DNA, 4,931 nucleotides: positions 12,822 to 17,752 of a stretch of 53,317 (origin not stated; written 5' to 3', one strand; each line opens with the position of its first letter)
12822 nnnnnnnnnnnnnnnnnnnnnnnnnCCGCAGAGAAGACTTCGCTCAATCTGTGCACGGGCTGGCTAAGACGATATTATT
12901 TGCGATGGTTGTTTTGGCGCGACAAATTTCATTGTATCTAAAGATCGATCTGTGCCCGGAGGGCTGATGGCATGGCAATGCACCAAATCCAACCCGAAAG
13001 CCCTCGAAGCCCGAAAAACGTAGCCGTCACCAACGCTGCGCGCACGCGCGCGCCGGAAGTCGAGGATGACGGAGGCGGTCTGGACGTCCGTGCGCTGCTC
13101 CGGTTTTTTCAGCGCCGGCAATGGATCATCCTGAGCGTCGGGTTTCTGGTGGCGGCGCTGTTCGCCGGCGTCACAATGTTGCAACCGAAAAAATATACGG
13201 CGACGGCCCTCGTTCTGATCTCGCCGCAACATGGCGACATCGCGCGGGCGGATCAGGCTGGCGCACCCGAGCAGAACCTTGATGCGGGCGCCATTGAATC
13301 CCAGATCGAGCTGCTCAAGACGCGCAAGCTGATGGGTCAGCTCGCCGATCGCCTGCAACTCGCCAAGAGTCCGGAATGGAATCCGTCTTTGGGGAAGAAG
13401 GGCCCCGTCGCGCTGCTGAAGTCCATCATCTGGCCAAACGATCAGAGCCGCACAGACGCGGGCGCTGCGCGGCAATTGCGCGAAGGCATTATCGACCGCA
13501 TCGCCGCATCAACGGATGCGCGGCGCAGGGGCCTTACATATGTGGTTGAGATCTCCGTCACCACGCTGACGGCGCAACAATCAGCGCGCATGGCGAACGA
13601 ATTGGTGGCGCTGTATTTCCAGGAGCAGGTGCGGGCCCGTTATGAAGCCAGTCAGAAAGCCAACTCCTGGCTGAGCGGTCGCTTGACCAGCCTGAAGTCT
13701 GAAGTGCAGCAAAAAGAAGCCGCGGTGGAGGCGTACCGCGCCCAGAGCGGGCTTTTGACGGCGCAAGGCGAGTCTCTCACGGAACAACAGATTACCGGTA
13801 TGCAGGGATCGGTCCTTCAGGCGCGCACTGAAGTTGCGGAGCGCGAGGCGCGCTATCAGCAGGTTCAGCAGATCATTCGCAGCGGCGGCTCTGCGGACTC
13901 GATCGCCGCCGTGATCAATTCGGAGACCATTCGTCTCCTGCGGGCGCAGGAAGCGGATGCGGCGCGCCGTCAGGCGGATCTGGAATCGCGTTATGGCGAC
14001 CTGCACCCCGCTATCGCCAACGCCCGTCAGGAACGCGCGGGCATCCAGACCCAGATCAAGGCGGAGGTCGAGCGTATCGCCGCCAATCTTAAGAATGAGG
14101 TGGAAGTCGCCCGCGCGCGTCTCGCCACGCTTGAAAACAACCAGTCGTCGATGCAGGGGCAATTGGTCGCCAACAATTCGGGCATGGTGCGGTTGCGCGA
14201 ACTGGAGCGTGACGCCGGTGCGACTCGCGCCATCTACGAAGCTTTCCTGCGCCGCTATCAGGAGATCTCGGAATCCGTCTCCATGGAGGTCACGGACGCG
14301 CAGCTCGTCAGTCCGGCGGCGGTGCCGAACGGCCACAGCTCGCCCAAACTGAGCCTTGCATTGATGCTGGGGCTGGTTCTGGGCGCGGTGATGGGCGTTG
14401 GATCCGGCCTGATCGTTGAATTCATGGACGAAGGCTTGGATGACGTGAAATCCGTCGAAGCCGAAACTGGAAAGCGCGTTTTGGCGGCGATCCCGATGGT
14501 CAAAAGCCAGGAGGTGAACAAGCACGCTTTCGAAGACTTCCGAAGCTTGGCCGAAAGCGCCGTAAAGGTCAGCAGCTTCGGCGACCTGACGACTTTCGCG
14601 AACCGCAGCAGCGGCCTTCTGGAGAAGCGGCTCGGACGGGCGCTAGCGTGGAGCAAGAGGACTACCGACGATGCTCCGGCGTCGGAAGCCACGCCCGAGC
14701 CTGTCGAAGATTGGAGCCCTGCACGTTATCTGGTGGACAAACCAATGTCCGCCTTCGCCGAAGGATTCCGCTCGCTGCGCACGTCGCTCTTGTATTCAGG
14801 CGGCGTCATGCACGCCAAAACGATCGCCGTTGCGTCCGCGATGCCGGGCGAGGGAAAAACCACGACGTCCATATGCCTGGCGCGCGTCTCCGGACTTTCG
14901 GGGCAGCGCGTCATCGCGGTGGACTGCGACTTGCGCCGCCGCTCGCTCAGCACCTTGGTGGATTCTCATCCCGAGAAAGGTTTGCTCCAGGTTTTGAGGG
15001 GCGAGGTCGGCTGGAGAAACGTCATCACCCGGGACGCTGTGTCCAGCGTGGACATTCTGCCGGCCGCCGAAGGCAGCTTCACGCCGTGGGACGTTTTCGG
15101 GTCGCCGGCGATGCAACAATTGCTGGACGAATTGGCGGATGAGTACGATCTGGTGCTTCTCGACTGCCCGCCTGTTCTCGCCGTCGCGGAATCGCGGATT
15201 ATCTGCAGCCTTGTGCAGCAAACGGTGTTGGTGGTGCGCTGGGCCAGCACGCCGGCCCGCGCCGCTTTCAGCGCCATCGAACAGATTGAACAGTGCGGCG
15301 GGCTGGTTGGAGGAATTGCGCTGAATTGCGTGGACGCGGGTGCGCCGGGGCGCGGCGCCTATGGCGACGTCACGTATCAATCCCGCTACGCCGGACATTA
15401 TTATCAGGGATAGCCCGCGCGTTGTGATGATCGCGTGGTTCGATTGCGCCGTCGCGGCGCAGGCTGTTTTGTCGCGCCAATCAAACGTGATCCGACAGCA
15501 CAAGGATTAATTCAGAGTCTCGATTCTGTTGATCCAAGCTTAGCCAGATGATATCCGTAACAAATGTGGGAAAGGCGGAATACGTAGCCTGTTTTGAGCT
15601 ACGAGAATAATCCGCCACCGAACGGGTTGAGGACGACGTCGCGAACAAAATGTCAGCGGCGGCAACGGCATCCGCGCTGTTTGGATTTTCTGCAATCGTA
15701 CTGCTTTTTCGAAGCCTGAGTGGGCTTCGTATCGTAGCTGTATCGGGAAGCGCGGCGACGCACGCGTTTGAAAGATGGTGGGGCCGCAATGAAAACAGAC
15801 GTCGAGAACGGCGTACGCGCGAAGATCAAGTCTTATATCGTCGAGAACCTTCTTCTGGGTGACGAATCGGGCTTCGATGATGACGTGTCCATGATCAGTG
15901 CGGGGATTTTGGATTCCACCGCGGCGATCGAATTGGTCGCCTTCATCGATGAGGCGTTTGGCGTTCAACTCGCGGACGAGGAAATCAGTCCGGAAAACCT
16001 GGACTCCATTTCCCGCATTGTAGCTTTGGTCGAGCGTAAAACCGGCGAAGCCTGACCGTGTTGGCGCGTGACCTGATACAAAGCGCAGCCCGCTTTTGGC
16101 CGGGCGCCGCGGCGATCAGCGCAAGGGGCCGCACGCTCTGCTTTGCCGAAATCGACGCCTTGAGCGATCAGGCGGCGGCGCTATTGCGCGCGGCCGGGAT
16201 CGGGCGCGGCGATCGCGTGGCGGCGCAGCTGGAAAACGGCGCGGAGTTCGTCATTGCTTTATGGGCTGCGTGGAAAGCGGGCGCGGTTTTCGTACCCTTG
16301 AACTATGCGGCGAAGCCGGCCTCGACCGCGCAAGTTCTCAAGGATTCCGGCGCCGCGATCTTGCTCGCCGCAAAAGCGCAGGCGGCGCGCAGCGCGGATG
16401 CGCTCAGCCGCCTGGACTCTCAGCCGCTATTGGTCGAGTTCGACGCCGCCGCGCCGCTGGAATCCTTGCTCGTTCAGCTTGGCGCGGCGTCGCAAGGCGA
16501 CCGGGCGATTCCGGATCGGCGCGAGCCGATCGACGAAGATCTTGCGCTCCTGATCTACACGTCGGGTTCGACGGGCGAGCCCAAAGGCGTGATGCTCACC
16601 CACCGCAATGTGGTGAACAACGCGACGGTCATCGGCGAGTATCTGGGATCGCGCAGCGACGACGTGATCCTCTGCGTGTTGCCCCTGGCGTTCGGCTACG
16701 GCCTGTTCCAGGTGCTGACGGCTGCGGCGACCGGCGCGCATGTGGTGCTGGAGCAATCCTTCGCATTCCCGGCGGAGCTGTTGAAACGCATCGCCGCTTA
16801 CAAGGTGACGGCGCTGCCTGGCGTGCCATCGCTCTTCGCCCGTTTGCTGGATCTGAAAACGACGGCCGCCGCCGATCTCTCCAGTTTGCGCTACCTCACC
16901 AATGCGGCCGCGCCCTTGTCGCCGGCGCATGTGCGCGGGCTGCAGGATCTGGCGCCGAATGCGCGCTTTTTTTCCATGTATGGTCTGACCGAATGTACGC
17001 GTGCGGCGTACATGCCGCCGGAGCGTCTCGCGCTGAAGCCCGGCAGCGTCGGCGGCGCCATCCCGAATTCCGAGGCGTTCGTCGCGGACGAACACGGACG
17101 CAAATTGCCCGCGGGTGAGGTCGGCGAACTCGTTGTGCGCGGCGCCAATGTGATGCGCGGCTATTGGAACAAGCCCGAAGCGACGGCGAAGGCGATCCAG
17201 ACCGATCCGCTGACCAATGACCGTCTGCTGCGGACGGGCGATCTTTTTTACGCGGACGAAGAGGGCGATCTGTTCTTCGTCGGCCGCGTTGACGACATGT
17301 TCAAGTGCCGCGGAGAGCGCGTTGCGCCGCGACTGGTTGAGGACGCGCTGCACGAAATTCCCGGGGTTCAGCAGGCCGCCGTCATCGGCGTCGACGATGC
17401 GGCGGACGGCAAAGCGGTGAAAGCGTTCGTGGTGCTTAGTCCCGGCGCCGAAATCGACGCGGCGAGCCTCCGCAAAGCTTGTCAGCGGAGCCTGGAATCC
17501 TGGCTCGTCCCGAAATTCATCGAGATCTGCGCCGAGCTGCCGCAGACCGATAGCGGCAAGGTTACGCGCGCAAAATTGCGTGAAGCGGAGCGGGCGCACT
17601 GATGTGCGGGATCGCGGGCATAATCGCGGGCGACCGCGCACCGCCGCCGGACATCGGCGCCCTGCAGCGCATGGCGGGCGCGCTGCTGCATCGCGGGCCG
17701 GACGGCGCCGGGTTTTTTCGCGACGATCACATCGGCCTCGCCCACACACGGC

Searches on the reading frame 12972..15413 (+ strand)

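Call 6: search_protein_families(library=pfam, proteins=[window:12972-15413:+], max_evalue=0.001)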
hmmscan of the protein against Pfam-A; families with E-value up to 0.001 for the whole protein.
window:12972-15413:+ (813 aa): 6 families
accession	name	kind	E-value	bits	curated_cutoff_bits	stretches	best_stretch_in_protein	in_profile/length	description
PF13614.12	AAA_31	-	1.7e-14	54.6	27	1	616-746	2-139/177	AAA domain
PF02706.20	Wzz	-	9.7e-11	42.3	25.5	1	37-127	3-90/91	Chain length determinant protein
PF13807.11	GNVR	-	1.5e-09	38.1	27.7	1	410-480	8-78/82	G-rich domain on putative tyrosine kinase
PF01656.29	CbiA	-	1.9e-05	25.1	25.4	1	618-660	1-43/125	CobQ/CobB/MinD/ParA nucleotide binding domain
PF09140.17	MipZ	-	7.3e-05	22.6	20.7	1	618-733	3-108/262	ATPase MipZ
PF10609.15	ParA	-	0.00016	21.6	27.1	1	616-768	4-152/246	NUBPL iron-transfer P-loop NTPase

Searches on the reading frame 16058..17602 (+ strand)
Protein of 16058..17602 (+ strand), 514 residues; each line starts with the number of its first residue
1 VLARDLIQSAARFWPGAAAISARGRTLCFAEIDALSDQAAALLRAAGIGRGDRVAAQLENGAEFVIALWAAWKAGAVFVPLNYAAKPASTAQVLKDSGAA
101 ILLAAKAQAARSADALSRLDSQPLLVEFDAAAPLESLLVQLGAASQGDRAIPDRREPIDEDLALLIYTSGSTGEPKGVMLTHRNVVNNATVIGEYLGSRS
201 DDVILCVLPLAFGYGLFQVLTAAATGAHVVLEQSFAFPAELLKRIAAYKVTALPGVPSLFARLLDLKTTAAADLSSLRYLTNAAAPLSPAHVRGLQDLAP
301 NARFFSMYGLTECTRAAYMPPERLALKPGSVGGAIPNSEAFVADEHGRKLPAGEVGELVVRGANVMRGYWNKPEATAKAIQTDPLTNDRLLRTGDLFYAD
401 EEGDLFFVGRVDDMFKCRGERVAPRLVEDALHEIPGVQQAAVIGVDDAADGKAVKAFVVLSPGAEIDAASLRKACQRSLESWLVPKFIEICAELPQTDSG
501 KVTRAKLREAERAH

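Call 6: search_protein_families(library=pfam, proteins=[window:16058-17602:+], max_evalue=0.001)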
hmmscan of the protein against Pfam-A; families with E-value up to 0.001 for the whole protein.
window:16058-17602:+ (514 aa): 2 families
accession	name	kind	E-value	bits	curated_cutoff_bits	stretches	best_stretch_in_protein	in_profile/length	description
PF00501.34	AMP-binding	-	5.1e-94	315.6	29.9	1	9-370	3-384/384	AMP-binding enzyme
PF13193.12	AMP-binding_C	-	3.7e-19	69.9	24.5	1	427-501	2-76/76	AMP-binding enzyme C-terminal domain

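Call 56: search_protein_families(library=ncbifam, proteins=[window:16058-17602:+], max_evalue=0.001)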
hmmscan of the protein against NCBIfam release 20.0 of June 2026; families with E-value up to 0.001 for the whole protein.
window:16058-17602:+ (514 aa): 110 families (the best 25 are shown)
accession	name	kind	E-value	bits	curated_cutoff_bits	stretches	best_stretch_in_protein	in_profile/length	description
TIGR03098.1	ligase_PEP_1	hypoth_equivalog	1.9e-126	422.5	592.35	1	4-508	3-515/517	acyl-CoA ligase (AMP-forming), exosortase A system-associated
NF004837.0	PRK06187.1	subfamily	7.2e-110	367.7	476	1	4-510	11-521/531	long-chain-fatty-acid--CoA ligase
NF006182.0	PRK08316.1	subfamily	1.1e-91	307.9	663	1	5-510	15-516/523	fatty acyl-CoA synthetase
NF005801.1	PRK07656.1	equivalog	9.5e-90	301.6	657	1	5-508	5-500/500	FadD3 family acyl-CoA ligase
TIGR01733.1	AA-adenyl-dom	subfamily_domain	8.7e-88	294.8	317.4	1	29-442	2-409/409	amino acid adenylation domain-containing protein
NF006181.0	PRK08314.1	subfamily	1e-84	284.8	705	2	150-513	194-556/563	long-chain-fatty-acid--CoA ligase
NF005702.0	PRK07514.1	subfamily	1.2e-83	281.2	558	1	21-511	24-500/506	malonyl-CoA synthase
NF004114.0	PRK05605.1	equivalog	1.6e-82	277.7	766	2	144-509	207-567/575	long-chain-fatty-acid--CoA ligase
NF004511.1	PRK05852.1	equivalog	1.3e-81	274.8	650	1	5-509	3-502/505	FadD7 family fatty acid--CoA ligase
NF004797.0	PRK06145.1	equivalog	4.4e-81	272.7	850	1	7-509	8-493/499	acyl-CoA synthetase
NF009233.0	PRK12583.1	subfamily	5.2e-79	266.1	832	2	161-510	202-549/558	fatty acid CoA ligase family protein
NF005307.0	PRK06839.1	equivalog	4.1e-77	259.9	748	1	7-512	8-494/496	o-succinylbenzoate--CoA ligase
NF052580.1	Str24CoAsynCasG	equivalog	2.4e-76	257.2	750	1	15-507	54-546/548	steroid-24-oyl-CoA synthetase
NF005714.0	PRK07529.1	subfamily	3.5e-76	256.9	632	1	13-511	51-576/640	acyl-CoA synthetase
NF052269.1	Staph_lig_FadD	equivalog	4.4e-75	252.9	650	1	5-510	4-492/499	long-chain-fatty-acid--CoA ligase FadD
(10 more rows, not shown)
